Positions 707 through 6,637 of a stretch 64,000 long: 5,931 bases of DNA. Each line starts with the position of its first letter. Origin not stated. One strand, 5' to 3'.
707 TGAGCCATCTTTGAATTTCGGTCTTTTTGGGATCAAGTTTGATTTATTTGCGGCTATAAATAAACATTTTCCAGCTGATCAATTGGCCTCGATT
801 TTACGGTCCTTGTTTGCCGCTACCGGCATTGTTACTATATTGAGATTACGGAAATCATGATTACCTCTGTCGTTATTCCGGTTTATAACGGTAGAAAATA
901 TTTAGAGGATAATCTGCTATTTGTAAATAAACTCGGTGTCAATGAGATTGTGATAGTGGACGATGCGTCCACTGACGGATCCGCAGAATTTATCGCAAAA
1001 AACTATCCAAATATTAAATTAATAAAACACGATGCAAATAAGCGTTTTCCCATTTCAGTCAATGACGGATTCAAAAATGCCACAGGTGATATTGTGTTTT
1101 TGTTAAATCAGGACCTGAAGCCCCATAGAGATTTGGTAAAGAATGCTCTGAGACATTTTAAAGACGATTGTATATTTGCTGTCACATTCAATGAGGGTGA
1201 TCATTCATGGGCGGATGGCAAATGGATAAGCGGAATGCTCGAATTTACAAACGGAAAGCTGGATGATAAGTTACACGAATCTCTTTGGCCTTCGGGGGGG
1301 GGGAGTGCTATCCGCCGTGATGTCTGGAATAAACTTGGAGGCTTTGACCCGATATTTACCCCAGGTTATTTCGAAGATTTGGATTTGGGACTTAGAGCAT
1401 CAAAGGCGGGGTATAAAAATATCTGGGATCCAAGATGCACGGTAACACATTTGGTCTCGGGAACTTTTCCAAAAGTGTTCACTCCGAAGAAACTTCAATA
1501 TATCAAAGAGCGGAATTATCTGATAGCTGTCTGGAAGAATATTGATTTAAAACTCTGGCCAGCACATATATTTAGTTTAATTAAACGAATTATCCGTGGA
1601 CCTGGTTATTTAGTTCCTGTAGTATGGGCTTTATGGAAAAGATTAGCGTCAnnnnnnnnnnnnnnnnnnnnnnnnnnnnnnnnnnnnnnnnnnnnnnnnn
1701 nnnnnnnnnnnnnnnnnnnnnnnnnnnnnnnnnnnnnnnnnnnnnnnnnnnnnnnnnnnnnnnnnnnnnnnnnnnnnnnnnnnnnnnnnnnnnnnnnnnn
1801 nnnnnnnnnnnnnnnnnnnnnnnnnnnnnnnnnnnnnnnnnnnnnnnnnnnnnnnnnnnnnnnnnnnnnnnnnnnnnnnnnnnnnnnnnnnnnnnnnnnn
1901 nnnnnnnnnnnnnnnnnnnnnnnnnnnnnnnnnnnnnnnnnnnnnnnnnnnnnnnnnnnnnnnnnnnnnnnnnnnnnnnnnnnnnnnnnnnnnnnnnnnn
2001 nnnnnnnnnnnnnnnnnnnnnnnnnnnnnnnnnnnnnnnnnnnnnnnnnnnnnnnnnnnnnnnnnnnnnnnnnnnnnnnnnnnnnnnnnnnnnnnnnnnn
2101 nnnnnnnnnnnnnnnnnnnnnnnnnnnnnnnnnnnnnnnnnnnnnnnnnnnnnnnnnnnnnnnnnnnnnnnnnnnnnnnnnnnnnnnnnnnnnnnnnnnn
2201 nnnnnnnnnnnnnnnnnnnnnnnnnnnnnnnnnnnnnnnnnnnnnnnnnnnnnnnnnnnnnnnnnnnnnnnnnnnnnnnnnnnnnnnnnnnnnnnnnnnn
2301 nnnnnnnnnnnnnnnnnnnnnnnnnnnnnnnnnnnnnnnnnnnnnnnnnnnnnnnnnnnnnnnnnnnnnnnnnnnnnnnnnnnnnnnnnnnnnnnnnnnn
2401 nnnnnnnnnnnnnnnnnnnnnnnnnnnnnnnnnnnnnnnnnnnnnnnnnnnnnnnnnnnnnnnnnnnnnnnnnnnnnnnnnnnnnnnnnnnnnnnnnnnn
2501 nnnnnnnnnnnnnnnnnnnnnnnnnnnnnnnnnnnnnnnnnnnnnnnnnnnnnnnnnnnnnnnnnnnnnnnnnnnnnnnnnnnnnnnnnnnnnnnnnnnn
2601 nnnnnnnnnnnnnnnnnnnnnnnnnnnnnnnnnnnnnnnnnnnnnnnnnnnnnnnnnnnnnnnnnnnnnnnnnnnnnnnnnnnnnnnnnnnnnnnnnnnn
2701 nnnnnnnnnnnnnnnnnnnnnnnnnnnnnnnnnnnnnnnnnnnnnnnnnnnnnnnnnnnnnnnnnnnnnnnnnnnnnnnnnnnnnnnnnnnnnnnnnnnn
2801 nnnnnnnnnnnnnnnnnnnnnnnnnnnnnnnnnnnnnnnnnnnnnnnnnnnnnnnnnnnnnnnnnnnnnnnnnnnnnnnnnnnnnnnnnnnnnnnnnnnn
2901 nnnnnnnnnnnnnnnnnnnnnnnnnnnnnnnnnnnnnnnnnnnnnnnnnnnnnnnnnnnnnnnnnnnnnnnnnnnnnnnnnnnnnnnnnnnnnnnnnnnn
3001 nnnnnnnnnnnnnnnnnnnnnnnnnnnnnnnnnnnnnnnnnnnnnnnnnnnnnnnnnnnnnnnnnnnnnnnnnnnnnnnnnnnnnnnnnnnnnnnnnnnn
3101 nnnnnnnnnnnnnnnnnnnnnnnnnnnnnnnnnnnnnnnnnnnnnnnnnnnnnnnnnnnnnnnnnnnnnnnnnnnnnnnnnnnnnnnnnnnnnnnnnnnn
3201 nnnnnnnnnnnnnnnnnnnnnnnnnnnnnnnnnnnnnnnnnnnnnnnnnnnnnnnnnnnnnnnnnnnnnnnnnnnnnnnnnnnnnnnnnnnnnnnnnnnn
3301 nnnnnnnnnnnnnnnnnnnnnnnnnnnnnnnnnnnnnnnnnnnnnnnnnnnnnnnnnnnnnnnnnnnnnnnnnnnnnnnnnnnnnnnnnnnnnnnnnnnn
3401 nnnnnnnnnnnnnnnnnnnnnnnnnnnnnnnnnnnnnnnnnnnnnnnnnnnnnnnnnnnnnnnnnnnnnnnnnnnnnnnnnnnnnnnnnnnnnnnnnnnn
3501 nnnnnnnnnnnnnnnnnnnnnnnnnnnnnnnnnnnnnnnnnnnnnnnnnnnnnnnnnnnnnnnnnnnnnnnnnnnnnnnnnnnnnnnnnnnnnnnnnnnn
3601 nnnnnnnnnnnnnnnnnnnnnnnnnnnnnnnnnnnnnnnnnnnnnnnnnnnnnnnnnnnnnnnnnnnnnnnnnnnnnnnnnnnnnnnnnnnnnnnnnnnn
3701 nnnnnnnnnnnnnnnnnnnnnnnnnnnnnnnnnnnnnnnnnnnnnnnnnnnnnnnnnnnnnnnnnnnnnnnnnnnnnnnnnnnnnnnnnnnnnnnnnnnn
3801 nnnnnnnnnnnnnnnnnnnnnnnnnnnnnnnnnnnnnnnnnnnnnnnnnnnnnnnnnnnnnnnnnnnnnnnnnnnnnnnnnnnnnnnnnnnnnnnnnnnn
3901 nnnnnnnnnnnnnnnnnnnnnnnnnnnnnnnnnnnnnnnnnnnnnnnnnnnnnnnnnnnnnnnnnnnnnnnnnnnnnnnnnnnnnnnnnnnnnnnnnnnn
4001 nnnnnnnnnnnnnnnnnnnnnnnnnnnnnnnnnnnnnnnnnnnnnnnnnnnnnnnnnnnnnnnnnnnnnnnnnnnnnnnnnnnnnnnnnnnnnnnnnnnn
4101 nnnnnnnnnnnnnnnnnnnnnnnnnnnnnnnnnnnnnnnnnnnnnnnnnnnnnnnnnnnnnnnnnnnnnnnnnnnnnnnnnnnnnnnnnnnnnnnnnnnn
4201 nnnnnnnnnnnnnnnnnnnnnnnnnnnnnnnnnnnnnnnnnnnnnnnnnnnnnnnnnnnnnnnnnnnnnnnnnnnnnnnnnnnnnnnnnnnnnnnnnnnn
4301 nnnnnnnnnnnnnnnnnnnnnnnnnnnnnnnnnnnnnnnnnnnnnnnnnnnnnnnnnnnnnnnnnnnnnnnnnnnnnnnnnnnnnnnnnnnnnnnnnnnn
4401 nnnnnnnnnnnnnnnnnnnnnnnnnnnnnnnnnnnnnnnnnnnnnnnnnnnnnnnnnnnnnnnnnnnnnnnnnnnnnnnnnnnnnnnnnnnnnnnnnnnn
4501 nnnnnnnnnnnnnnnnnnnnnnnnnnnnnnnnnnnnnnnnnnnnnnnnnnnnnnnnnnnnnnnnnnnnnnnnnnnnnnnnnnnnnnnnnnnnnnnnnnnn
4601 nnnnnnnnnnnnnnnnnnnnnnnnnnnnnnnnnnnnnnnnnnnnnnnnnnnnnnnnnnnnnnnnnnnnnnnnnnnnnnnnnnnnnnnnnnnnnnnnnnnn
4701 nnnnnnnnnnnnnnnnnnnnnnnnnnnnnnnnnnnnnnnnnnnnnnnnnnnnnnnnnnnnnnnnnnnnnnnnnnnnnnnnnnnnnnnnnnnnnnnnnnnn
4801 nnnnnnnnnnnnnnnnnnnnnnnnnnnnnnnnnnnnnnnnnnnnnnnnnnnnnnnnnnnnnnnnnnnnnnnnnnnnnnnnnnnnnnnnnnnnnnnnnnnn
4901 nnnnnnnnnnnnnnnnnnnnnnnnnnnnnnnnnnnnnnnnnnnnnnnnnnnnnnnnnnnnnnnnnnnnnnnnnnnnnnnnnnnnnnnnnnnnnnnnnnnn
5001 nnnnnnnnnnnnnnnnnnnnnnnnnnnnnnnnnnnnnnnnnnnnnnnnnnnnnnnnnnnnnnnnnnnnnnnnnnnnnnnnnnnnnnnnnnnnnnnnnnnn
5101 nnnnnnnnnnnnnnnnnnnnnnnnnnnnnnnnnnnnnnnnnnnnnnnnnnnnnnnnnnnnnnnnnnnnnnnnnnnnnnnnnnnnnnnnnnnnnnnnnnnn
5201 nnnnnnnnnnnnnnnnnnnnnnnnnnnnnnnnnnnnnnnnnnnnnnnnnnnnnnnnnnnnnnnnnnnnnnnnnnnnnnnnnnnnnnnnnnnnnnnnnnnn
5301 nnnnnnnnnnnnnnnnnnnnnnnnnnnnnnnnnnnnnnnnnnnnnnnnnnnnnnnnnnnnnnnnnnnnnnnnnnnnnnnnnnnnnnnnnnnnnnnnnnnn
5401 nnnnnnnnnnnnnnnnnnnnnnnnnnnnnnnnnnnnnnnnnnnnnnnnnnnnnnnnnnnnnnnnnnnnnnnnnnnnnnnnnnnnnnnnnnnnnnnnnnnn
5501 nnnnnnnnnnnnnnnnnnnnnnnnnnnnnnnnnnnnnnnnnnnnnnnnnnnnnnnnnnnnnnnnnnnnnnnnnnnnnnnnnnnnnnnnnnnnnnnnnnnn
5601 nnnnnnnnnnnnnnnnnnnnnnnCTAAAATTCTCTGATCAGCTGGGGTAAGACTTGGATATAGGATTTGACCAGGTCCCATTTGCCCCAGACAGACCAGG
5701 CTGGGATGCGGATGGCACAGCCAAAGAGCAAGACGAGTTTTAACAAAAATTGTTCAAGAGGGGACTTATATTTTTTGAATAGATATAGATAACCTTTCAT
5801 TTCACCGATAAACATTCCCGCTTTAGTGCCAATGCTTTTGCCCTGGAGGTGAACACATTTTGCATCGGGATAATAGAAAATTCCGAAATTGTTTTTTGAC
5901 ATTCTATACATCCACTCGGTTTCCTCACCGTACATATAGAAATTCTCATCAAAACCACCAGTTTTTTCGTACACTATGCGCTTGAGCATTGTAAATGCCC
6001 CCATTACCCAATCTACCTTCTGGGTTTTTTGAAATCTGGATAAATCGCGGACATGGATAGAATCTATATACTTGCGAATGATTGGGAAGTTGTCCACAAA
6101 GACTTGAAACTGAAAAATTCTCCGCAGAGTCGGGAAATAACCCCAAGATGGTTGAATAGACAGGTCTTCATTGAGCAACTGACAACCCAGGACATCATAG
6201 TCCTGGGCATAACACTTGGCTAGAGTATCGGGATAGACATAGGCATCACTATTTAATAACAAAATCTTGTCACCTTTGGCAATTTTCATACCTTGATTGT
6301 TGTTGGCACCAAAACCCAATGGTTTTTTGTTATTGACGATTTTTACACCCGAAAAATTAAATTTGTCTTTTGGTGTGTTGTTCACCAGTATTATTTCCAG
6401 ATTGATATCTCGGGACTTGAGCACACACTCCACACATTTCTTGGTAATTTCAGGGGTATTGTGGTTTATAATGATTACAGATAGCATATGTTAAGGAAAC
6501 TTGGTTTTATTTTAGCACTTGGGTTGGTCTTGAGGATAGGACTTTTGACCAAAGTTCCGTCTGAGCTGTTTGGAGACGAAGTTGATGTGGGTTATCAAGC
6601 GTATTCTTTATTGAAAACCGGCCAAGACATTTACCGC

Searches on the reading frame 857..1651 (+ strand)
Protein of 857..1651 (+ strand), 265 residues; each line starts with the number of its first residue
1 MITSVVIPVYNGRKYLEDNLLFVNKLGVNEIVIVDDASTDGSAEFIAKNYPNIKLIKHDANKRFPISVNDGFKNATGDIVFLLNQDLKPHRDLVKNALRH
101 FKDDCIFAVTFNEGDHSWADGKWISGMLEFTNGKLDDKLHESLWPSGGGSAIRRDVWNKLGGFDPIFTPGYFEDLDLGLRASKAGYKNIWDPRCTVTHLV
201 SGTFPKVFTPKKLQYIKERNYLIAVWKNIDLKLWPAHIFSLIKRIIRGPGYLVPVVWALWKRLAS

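Call 65: search_protein_families(library=pfam, proteins=[window:857-1651:+], max_evalue=0.001)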
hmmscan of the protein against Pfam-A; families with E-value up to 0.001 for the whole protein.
window:857-1651:+ (265 aa): 5 families
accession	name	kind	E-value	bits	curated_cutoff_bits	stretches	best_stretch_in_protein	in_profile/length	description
PF00535.33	Glycos_transf_2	-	3.2e-22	79.7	23.3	1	4-156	1-163/168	Glycosyl transferase family 2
PF13641.12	Glyco_tranf_2_3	-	1.6e-11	45.1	27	1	4-208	4-213/230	Glycosyltransferase like family 2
PF10111.15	Glyco_tranf_2_2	-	6e-08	32.9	27.3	1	4-87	1-92/276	Glycosyltransferase like family 2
PF13632.12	Glyco_trans_2_3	-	5.4e-07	30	27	1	79-203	1-128/198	Glycosyl transferase family group 2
PF13704.12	Glyco_tranf_2_4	-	4.7e-05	24.2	27.5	1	13-62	4-52/98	Glycosyl transferase family 2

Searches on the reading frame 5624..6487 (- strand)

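Call 65: search_protein_families(library=pfam, proteins=[window:5624-6487:-], max_evalue=0.001)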
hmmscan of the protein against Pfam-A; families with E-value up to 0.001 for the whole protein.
window:5624-6487:- (287 aa): 4 families
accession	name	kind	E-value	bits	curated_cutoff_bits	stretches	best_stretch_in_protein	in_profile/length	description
PF00535.33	Glycos_transf_2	-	2.1e-14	54.2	23.3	1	3-94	1-101/168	Glycosyl transferase family 2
PF13641.12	Glyco_tranf_2_3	-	6.6e-09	36.5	27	1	2-218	3-216/230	Glycosyltransferase like family 2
PF10111.15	Glyco_tranf_2_2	-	2.8e-05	24.2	27.3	0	29-92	29-102/276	Glycosyltransferase like family 2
PF02709.20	Glyco_transf_7C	-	0.00048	20.1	23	1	152-210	10-71/78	N-terminal domain of galactosyltransferase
